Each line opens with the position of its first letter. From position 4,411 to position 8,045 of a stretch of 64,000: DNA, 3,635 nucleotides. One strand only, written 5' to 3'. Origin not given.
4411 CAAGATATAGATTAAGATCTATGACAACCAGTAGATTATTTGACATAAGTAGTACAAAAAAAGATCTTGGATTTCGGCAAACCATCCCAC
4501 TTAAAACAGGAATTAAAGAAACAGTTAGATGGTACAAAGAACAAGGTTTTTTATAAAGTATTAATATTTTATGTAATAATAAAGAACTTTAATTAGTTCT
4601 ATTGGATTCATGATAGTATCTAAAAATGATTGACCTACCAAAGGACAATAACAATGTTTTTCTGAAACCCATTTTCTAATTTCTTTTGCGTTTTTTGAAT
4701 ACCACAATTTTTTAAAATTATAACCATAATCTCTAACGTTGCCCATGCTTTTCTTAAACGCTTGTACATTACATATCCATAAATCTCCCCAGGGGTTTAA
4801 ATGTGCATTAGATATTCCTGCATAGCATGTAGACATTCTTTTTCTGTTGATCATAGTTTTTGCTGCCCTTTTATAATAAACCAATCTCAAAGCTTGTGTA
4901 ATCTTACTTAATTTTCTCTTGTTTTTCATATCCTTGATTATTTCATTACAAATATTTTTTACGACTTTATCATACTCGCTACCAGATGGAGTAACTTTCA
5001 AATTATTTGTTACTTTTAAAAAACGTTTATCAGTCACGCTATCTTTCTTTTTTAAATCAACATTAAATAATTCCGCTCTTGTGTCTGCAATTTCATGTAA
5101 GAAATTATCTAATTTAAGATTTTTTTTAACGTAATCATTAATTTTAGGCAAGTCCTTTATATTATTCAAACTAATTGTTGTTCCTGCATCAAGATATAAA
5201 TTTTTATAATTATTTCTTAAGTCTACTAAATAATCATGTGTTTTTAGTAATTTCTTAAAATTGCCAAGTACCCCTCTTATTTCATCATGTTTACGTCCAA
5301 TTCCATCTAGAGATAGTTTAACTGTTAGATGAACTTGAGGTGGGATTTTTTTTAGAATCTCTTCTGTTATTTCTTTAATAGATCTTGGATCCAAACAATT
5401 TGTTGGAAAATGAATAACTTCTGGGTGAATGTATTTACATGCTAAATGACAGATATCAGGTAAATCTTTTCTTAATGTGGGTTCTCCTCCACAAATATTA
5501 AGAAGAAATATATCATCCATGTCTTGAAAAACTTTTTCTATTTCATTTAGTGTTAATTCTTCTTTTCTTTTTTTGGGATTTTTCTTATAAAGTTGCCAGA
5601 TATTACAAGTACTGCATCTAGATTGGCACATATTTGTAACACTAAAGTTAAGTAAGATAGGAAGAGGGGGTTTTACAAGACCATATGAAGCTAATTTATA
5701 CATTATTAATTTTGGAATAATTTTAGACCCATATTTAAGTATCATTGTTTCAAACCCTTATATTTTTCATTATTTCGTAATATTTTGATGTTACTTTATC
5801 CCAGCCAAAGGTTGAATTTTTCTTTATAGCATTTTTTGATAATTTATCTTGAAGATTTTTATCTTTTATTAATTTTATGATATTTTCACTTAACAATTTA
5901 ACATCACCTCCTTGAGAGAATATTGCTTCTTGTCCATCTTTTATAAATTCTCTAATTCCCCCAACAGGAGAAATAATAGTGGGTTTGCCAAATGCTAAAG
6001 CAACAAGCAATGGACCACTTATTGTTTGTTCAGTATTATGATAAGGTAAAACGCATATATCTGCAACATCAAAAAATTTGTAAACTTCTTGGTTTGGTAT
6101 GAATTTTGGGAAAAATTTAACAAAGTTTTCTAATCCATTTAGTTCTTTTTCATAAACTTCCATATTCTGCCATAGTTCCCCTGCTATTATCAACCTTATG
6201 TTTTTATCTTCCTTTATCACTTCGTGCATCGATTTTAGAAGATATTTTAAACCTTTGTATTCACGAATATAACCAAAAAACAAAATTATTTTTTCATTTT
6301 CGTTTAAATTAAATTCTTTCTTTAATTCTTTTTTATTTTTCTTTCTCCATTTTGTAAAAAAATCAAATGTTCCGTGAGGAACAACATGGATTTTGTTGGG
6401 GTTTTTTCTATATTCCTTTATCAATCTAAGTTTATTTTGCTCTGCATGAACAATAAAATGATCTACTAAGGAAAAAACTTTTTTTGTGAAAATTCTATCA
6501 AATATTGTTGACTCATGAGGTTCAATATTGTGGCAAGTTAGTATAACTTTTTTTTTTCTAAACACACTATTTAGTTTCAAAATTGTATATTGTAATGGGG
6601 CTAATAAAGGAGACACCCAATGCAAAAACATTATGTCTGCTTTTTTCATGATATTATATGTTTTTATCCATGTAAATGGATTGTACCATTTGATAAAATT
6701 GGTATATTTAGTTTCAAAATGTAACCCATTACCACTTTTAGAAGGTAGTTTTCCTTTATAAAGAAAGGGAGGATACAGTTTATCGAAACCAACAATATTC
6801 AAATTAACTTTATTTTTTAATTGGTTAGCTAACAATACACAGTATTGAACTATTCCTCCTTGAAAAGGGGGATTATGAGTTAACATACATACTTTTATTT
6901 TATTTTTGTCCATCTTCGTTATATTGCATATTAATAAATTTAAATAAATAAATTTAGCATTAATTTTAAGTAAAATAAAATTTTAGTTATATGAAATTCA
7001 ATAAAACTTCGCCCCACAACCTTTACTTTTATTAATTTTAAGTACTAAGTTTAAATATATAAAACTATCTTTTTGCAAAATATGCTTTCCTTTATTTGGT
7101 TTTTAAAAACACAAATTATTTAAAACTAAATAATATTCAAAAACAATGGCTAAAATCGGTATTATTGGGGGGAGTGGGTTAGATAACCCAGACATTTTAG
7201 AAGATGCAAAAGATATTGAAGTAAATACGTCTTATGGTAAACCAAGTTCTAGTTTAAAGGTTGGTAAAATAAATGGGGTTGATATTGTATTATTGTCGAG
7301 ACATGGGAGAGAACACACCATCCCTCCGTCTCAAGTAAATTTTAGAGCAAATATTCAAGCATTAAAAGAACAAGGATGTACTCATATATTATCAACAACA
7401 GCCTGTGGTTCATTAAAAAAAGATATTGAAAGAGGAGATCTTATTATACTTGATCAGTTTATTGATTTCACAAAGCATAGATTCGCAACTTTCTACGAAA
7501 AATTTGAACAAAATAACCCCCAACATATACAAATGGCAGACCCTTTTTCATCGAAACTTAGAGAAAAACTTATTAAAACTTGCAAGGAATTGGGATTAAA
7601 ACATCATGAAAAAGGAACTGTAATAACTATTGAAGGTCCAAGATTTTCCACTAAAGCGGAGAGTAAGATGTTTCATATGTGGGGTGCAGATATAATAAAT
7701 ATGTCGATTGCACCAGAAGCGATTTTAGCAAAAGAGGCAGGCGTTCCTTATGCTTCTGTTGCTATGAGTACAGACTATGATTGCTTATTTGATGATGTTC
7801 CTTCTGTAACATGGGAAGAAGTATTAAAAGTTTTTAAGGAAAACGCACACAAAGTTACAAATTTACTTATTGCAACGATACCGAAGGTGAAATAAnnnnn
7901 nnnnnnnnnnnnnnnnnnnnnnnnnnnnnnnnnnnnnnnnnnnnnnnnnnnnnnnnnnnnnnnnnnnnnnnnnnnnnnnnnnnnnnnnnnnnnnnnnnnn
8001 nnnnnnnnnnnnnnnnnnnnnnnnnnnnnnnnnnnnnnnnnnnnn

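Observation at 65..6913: Three radical-SAM/SPASM-like enzymes embedded in a glycosyltransferase-epimerase cluster, with no precursor peptide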

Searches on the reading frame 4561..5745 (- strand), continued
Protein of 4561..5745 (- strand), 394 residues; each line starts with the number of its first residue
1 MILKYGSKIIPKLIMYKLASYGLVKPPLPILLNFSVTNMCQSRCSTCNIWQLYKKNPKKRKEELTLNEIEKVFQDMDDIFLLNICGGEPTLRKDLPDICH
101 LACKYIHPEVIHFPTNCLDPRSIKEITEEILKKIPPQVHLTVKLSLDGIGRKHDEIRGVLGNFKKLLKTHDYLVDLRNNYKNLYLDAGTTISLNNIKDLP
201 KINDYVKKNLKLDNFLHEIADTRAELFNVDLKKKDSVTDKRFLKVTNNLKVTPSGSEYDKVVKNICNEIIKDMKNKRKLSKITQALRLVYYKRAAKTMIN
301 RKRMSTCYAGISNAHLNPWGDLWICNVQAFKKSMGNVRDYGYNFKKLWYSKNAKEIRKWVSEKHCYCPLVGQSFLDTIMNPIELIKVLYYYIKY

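Call 66: search_protein_families(library=ncbifam, proteins=[L086:6211-7728:+, L086:12348-13865:+, L086:17933-19363:-, L086:5243-6154:+, L086:4340-5233:+, L084:7910-8791:+, L084:11142-11807:+, L084:5713-7380:+], max_evalue=1e-8)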
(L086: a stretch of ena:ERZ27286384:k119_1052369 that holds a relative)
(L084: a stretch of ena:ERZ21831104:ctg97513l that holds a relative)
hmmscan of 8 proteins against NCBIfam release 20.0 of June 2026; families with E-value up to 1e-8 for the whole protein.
L086:6211-7728:+ (505 aa): 26 families (the best 25 are shown)
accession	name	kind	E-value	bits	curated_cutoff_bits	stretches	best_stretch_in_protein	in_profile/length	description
TIGR03471.1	HpnJ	equivalog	3.9e-84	283.2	577.6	2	172-489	139-458/472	hopanoid biosynthesis associated radical SAM protein HpnJ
TIGR02026.1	BchE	equivalog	5.9e-57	193.6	481.35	1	3-467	2-430/497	magnesium-protoporphyrin IX monomethyl ester anaerobic oxidative cyclase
NF050148.1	rSAM_ApyD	equivalog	3.6e-40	138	750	1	172-421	148-395/645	RiPP biosynthesis radical SAM protein ApyD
TIGR04072.2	rSAM_ladder_B12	equivalog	2.2e-38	132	360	1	230-430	183-383/443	lipid biosynthesis B12-binding/radical SAM protein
TIGR04479.1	bcpD_PhpK_rSAM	subfamily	9.1e-37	126.6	600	1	37-419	74-431/504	PhpK family radical SAM P-methyltransferase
TIGR04385.1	B12_rSAM_cofa1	equivalog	2.1e-31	109.6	450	1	34-394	19-361/438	B12 lower ligand biosynthesis radical SAM protein BzaD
NF038361.1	rSAM_Sden_1168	equivalog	1.1e-28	100.1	575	1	176-423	225-477/560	Sden_1168 family B12-binding radical SAM P-methyltransferase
TIGR04014.1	B12_SAM_MJ_0865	equivalog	3.4e-28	98.6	360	1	167-429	107-372/434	methyl-coenzyme M reductase glutamine C-methyltransferase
TIGR04367.1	HpnR_B12_rSAM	equivalog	8.5e-28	97.1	650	1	189-438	150-387/490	hopanoid C-3 methylase HpnR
NF033070.1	rSAM_AprD4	equivalog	3.2e-27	95.5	500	1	200-438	169-408/456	AprD4 family radical SAM diol-dehydratase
TIGR04295.1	B12_rSAM_oligo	hypoth_equivalog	5.5e-25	87.9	400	1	31-363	21-327/422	TIGR04295 family B12-binding domain-containing radical SAM protein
TIGR04013.1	B12_SAM_MJ_1487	hypoth_equivalog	6.9e-22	77.8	251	1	230-418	154-356/382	TIGR04013 family B12-binding domain/radical SAM domain-containing protein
NF040542.1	rSAM_RCCLKC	equivalog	1e-21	77.6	450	1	35-394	13-347/423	arsinothricin biosynthesis radical SAM protein ArsL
TIGR03975.1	rSAM_ocin_1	subfamily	1.5e-21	76.6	281.85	1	95-388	148-421/606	RiPP maturation radical SAM C-methyltransferase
TIGR04190.1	B12_SAM_Ta0216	equivalog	5.7e-16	58.2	500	1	61-398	68-395/554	TIGR04190 family B12-binding domain/radical SAM domain protein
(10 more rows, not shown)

L086:12348-13865:+ (505 aa): 23 families
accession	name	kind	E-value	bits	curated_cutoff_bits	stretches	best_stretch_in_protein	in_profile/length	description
NF050148.1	rSAM_ApyD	equivalog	1.9e-47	162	750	1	65-397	78-391/645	RiPP biosynthesis radical SAM protein ApyD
TIGR02026.1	BchE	equivalog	9.8e-44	150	481.35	1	38-397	39-385/497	magnesium-protoporphyrin IX monomethyl ester anaerobic oxidative cyclase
TIGR03471.1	HpnJ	equivalog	5.4e-43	147.5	577.6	1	79-404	85-392/472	hopanoid biosynthesis associated radical SAM protein HpnJ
TIGR04479.1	bcpD_PhpK_rSAM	subfamily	2.6e-37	128.4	600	1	51-373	99-409/504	PhpK family radical SAM P-methyltransferase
TIGR04014.1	B12_SAM_MJ_0865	equivalog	9.8e-32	110.3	360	1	73-402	50-361/434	methyl-coenzyme M reductase glutamine C-methyltransferase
TIGR04072.2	rSAM_ladder_B12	equivalog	8.8e-31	107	360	1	199-403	179-376/443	lipid biosynthesis B12-binding/radical SAM protein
NF038361.1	rSAM_Sden_1168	equivalog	1.1e-30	106.8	575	1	54-403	135-477/560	Sden_1168 family B12-binding radical SAM P-methyltransferase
TIGR04013.1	B12_SAM_MJ_1487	hypoth_equivalog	2.7e-30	105.5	251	2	41-241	25-192/382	TIGR04013 family B12-binding domain/radical SAM domain-containing protein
NF040542.1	rSAM_RCCLKC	equivalog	2.9e-27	95.9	450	1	74-372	61-349/423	arsinothricin biosynthesis radical SAM protein ArsL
NF033712.0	B12_rSAM_KedN5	subfamily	5.1e-26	91.1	700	1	49-361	52-358/624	KedN5 family methylcobalamin-dependent radical SAM C-methyltransferase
TIGR04385.1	B12_rSAM_cofa1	equivalog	1e-25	90.9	450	1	82-374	90-365/438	B12 lower ligand biosynthesis radical SAM protein BzaD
TIGR03975.1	rSAM_ocin_1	subfamily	2.6e-21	75.7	281.85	1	64-362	131-419/606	RiPP maturation radical SAM C-methyltransferase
TIGR04190.1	B12_SAM_Ta0216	equivalog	8.2e-21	74.2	500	1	80-379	98-405/554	TIGR04190 family B12-binding domain/radical SAM domain protein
TIGR04295.1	B12_rSAM_oligo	hypoth_equivalog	1.4e-20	73.4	400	1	94-329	104-317/422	TIGR04295 family B12-binding domain-containing radical SAM protein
NF033070.1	rSAM_AprD4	equivalog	4.7e-19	68.6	500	1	167-404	166-395/456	AprD4 family radical SAM diol-dehydratase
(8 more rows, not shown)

L086:17933-19363:- (476 aa): 20 families
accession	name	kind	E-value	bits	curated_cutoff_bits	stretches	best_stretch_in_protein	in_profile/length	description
TIGR03471.1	HpnJ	equivalog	3.1e-61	207.7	577.6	1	83-464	72-452/472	hopanoid biosynthesis associated radical SAM protein HpnJ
TIGR02026.1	BchE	equivalog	3.7e-55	187.7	481.35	1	33-474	16-458/497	magnesium-protoporphyrin IX monomethyl ester anaerobic oxidative cyclase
NF050148.1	rSAM_ApyD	equivalog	9.1e-42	143.3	750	1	79-443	74-439/645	RiPP biosynthesis radical SAM protein ApyD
TIGR04479.1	bcpD_PhpK_rSAM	subfamily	6.5e-41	140.3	600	1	34-396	67-429/504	PhpK family radical SAM P-methyltransferase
TIGR04385.1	B12_rSAM_cofa1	equivalog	6.7e-35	121.1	450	1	40-377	21-366/438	B12 lower ligand biosynthesis radical SAM protein BzaD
TIGR04072.2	rSAM_ladder_B12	equivalog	6.5e-32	110.7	360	1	40-375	19-349/443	lipid biosynthesis B12-binding/radical SAM protein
TIGR04013.1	B12_SAM_MJ_1487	hypoth_equivalog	2.4e-31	108.9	251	1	69-254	32-200/382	TIGR04013 family B12-binding domain/radical SAM domain-containing protein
TIGR04295.1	B12_rSAM_oligo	hypoth_equivalog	1.1e-30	106.7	400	1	36-396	23-382/422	TIGR04295 family B12-binding domain-containing radical SAM protein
TIGR04367.1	HpnR_B12_rSAM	equivalog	1e-29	103.4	650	1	13-395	3-370/490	hopanoid C-3 methylase HpnR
NF038361.1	rSAM_Sden_1168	equivalog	8.6e-28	97.2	575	1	95-375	157-451/560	Sden_1168 family B12-binding radical SAM P-methyltransferase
TIGR04014.1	B12_SAM_MJ_0865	equivalog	2.3e-26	92.6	360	1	88-393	49-353/434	methyl-coenzyme M reductase glutamine C-methyltransferase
NF033070.1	rSAM_AprD4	equivalog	1.1e-25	90.5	500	1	169-406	161-398/456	AprD4 family radical SAM diol-dehydratase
TIGR03975.1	rSAM_ocin_1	subfamily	3.1e-23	82.1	281.85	1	94-375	141-430/606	RiPP maturation radical SAM C-methyltransferase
NF033712.0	B12_rSAM_KedN5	subfamily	4e-19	68.3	700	1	33-363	12-358/624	KedN5 family methylcobalamin-dependent radical SAM C-methyltransferase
NF040542.1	rSAM_RCCLKC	equivalog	3.8e-17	62.6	450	1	85-360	52-335/423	arsinothricin biosynthesis radical SAM protein ArsL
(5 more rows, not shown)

L086:5243-6154:+ (303 aa): 1 family
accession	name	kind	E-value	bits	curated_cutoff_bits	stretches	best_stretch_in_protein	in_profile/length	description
TIGR00374.1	TIGR00374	subfamily_domain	1e-16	61.3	43.2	1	12-290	2-302/323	flippase-like domain-containing protein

L086:4340-5233:+ (297 aa): 7 families
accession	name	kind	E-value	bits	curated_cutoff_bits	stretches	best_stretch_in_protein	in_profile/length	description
TIGR04182.1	glyco_TIGR04182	equivalog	3.6e-42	144.8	325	1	6-295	2-282/293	S-layer glycoprotein N-glycosyltransferase AglJ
NF041391.1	DPhHxTase_Halo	equivalog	4.8e-35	120.5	375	1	12-203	3-184/213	dolichyl-phosphate hexose transferase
NF058614.1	PPMAGASynPpgS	equivalog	1.7e-23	83.2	370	1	7-201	3-195/226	polyprenyl-phospho-N-acetylgalactosaminyl synthase PpgS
NF047588.1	GlcsyltransPgfSStrep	equivalog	2.3e-21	76.3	500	1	5-296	2-288/308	glycosyltransferase PgfS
NF007986.1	PRK10714.1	equivalog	2.9e-21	75.8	529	1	5-295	7-293/316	undecaprenyl-phosphate 4-deoxy-4-formamido-L-arabinose transferase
NF010496.0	PRK13915.1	equivalog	1.5e-11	43.9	262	1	5-98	32-127/307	glucosyl-3-phosphoglycerate synthase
TIGR03937.1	PgaC_IcaA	equivalog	4.5e-09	35.8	422.3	1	3-98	44-136/407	poly-beta-1,6-N-acetyl-D-glucosamine synthase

L084:7910-8791:+ (293 aa): 12 families
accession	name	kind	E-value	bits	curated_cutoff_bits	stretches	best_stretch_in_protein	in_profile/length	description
TIGR04182.1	glyco_TIGR04182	equivalog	9.1e-38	130.3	325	1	5-283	1-288/293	S-layer glycoprotein N-glycosyltransferase AglJ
NF058614.1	PPMAGASynPpgS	equivalog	7.5e-27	94.2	370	1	5-161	1-166/226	polyprenyl-phospho-N-acetylgalactosaminyl synthase PpgS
NF041391.1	DPhHxTase_Halo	equivalog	1.1e-20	73.6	375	1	12-219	3-209/213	dolichyl-phosphate hexose transferase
NF047588.1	GlcsyltransPgfSStrep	equivalog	1.8e-20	73.4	500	1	6-284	3-294/308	glycosyltransferase PgfS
NF007986.1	PRK10714.1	equivalog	6.4e-19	68.1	529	1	5-242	7-248/316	undecaprenyl-phosphate 4-deoxy-4-formamido-L-arabinose transferase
TIGR04283.1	glyco_like_mftF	equivalog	6.7e-17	61.8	182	1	6-101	1-94/221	TIGR04283 family arsenosugar biosynthesis glycosyltransferase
NF010496.0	PRK13915.1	equivalog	3.6e-16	59.1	262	1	3-93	30-131/307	glucosyl-3-phosphoglycerate synthase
TIGR03937.1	PgaC_IcaA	equivalog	1.2e-15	57.4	422.3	1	4-116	45-162/407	poly-beta-1,6-N-acetyl-D-glucosamine synthase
NF041875.1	EPS_EpsD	equivalog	4.1e-12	46.1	370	1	6-108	1-109/325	exopolysaccharide biosynthesis glycosyltransferase EpsD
NF007482.0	PRK10073.1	equivalog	1.1e-11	44.4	423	1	3-102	5-109/334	glycosyltransferase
TIGR03965.1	mycofact_glyco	equivalog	2.2e-10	40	280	1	4-104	74-180/467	mycofactocin biosynthesis glycosyltransferase MftF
NF047683.1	TeichurnBiosyTuaG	equivalog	2.4e-09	37.2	400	1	3-106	5-114/252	teichuronic acid biosynthesis protein TuaG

L084:11142-11807:+ (221 aa): 0 families

L084:5713-7380:+ (555 aa): 0 families

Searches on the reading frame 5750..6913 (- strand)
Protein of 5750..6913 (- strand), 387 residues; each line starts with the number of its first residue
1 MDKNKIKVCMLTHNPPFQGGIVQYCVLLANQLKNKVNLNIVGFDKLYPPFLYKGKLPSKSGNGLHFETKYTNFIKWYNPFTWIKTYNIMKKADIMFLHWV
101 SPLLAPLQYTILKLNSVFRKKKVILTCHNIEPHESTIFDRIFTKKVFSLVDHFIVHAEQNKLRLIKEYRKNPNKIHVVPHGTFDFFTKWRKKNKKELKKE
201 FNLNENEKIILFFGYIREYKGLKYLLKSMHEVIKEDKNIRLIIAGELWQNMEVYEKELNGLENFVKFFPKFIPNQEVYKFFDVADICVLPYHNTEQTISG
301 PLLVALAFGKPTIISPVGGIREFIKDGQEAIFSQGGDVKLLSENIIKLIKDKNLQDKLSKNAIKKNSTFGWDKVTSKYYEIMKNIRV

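Call 3: search_protein_families(library=pfam, proteins=[window:5750-6913:-], max_evalue=0.01)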
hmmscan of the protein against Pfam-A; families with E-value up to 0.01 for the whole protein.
window:5750-6913:- (387 aa): 4 families
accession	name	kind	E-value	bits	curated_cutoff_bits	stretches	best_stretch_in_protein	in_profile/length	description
PF00534.26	Glycos_transf_1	-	1.9e-28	99.6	26.4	1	194-364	2-171/172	Glycosyl transferases group 1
PF13692.12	Glyco_trans_1_4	-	1.9e-24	87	27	1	208-351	2-142/142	Glycosyl transferases group 1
PF13439.12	Glyco_transf_4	-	2.8e-09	37.7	28.5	1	19-181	2-165/170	Glycosyltransferase Family 4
PF13524.12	Glyco_trans_1_2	-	5.9e-06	26.7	25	1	229-363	5-126/144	Glycosyl transferase-like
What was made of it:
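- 5750..6913 (-): GT4 glycosyltransferase 'GT4a', co-transcribed with rSAM3 (4-nt gap). Pfam Glycos_transf_1 99.6 and Glyco_transf_4 37.7 bits (call 3).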

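Call 4: search_protein_families(library=ncbifam, proteins=[window:5750-6913:-], max_evalue=0.01)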
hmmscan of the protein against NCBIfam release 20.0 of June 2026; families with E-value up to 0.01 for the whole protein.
window:5750-6913:- (387 aa): 33 families (the best 25 are shown)
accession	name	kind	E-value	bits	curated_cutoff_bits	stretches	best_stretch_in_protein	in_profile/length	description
TIGR04157.1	glyco_rSAM_CFB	subfamily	4.9e-30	104.8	400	1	107-365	131-388/406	TIGR04157 family glycosyltransferase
TIGR03449.1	mycothiol_MshA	equivalog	8.9e-25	87.4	462.5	1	140-381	155-399/406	D-inositol-3-phosphate glycosyltransferase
TIGR03999.1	thiol_BshA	equivalog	1.2e-21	77.1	273.7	1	174-384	168-372/375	N-acetyl-alpha-D-glucosaminyl L-malate synthase BshA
NF012028.0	PRK15484.1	subfamily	2.9e-21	76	618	1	171-384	159-377/380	lipopolysaccharide N-acetylglucosaminyltransferase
TIGR04063.1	stp3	hypoth_equivalog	6.9e-21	74.6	442.05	1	146-385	154-395/397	TIGR04063 family PEP-CTERM/XrtA system glycosyltransferase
TIGR02149.1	glgA_Coryne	subfamily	2.2e-17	63.3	302.4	1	147-385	142-390/391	glycogen synthase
TIGR03088.1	stp2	hypoth_equivalog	4.2e-15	55.7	409.05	1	144-383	131-371/374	TIGR03088 family PEP-CTERM/XrtA system glycosyltransferase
NF047684.1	TeichurnBiosyTuaC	equivalog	4.2e-15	55.6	550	1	126-363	138-366/391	teichuronic acid biosynthesis protein TuaC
NF041876.1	EPS_EpsE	equivalog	8.1e-14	51.7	400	1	210-363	217-373/389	exopolysaccharide biosynthesis GT4 family glycosyltransferase EpsE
NF038229.1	Glyco4_Geo_Pelo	equivalog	1e-13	51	400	1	143-385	103-336/338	GPMC system family 4 glycosyltransferase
NF038295.1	EPS_HpsP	equivalog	1.9e-13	50.2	550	1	177-385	180-387/388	hormogonium polysaccharide biosynthesis glycosyltransferase HpsP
TIGR02095.1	glgA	subfamily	5.1e-13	48.5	328.45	1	189-384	274-476/477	glycogen/starch synthase, ADP-glucose type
NF038298.1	EPS_HpsO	equivalog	6.6e-13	48.2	575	1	119-365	117-366/388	hormogonium polysaccharide biosynthesis glycosyltransferase HpsO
NF041010.1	glycosy_Agl16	equivalog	6.9e-13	48.2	575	1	85-384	67-350/352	glycosylation protein Agl16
NF049988.1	MGlcDAGSynMgs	equivalog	1.3e-10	41.2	400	1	187-372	193-374/398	alpha-monoglucosyldiacylglycerol synthase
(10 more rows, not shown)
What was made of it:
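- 5750..6913 (-): NCBIfam best hit TIGR04157, 104.8 bits (call 4).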

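Call 54: search_solved_structures(query=window:5750-6913:-, max_evalue=0.000001)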
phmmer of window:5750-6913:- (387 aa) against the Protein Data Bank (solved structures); distinct sequences matched with E-value up to 0.000001: 37.
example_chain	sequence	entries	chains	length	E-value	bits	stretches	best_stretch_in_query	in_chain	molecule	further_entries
3c4q_A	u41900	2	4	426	4.5e-14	55.5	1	140-376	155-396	Predicted glycosyltransferases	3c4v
3c48_A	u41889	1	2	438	4.8e-14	55.4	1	140-376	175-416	Predicted glycosyltransferases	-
6n1x_A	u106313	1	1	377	4.2e-13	52.3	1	176-379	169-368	Glycosyltransferase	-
6d9t_A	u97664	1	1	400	4.7e-13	52.1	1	176-379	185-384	Glycosyl transferase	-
2jjm_A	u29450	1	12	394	1.4e-12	50.6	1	169-382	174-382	GLYCOSYL TRANSFERASE, GROUP 1 FAMILY PROTEIN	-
3mbo_A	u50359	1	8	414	1.6e-12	50.4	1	169-382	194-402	Glycosyltransferase, group 1 family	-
2bis_A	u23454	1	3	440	6.4e-12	48.4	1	185-380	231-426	GLGA GLYCOGEN SYNTHASE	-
3fro_A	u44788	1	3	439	6.5e-12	48.4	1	185-380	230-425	GlgA glycogen synthase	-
3l01_A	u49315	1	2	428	7.5e-12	48.2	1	185-379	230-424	GlgA glycogen synthase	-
5d00_A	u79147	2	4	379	2.5e-09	39.8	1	188-383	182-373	N-acetyl-alpha-D-glucosaminyl L-malate synthase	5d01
9m88_C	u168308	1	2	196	5.1e-09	38.8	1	185-365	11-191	Glycogen synthase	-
2bfw_A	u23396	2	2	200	5.2e-09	38.8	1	185-365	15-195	GLGA GLYCOGEN SYNTHASE | PGS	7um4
6kp6_A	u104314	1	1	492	1.2e-08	37.6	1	183-369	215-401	Muscarinic acetylcholine receptor M4,GlgA glycogen synthase,Muscarinic acetylcholine recep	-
7fee_A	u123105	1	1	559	1.3e-08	37.5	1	180-369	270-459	Cannabinoid receptor 1,GlgA glycogen synthase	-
6e59_A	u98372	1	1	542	1.4e-08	37.4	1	185-377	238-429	Substance-P receptor, GlgA glycogen synthase, Substance-P receptor chimera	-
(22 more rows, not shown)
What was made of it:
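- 5750..6913 (-): PDB best matches MshA and BshA (call 54).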

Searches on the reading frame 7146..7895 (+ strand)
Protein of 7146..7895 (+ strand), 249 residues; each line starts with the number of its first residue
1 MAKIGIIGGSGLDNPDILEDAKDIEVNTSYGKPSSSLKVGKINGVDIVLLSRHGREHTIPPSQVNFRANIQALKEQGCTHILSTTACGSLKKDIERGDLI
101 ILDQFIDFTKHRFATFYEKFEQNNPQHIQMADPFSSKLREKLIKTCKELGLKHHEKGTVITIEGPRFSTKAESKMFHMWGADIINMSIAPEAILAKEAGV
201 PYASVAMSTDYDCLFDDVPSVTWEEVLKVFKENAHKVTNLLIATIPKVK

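Call 3: search_protein_families(library=pfam, proteins=[window:7146-7895:+], max_evalue=0.01)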
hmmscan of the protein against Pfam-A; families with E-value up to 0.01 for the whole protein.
window:7146-7895:+ (249 aa): 1 family
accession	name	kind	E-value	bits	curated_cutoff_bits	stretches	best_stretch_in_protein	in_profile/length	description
PF01048.26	PNP_UDP_1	-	5.3e-49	167.2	25.1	1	3-245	1-232/233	Phosphorylase superfamily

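Call 4: search_protein_families(library=ncbifam, proteins=[window:7146-7895:+], max_evalue=0.01)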
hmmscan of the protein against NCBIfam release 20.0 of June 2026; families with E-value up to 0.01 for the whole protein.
window:7146-7895:+ (249 aa): 14 families
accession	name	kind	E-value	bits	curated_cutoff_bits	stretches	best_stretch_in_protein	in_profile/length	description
NF006334.0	PRK08564.1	equivalog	1.3e-87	293.4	382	1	1-248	7-250/267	S-methyl-5'-thioadenosine phosphorylase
TIGR01694.1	MTAP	equivalog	2.4e-87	292.3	274.85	1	3-246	1-239/240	S-methyl-5'-thioadenosine phosphorylase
NF006492.0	PRK08931.1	equivalog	2.9e-79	266.5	437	1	2-246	4-245/291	S-methyl-5'-thioadenosine phosphorylase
NF005657.0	PRK07432.1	equivalog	4.3e-70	236.1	453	1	2-247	4-249/291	S-methyl-5'-thioadenosine phosphorylase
NF005876.0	PRK07823.1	equivalog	1.7e-66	224.1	306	1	2-248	6-245/267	S-methyl-5'-thioadenosine phosphorylase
NF006599.0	PRK09136.1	equivalog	1.1e-61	208.1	223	1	4-242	4-241/247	S-methyl-5'-thioinosine phosphorylase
NF006054.0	PRK08202.1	equivalog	2e-35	122.6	218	1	3-246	25-272/274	purine-nucleoside phosphorylase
TIGR01697.1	PNPH-PUNA-XAPA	subfamily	7.3e-28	97.6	197.1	1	29-244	36-245/247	inosine/guanosine/xanthosine phosphorylase family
TIGR01698.1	PUNP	equivalog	1.2e-23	83.8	302.6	1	37-242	43-241/245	purine-nucleoside phosphorylase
TIGR01700.1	PNPH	equivalog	1.6e-23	83.4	293.35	1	6-243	4-246/249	purine nucleoside phosphorylase I, inosine and guanosine-specific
TIGR01699.1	XAPA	equivalog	9.3e-19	68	370.9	1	24-243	31-245/248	xanthosine phosphorylase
TIGR03468.1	HpnG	hypoth_equivalog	1e-05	25.2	187.1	1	66-205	34-151/212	hopanoid-associated phosphorylase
NF004079.0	PRK05584.1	equivalog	1.4e-05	24.7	169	1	35-237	31-222/232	5'-methylthioadenosine/adenosylhomocysteine nucleosidase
NF005476.0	PRK07077.1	equivalog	0.002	17.5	215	0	67-206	43-167/243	phosphorylase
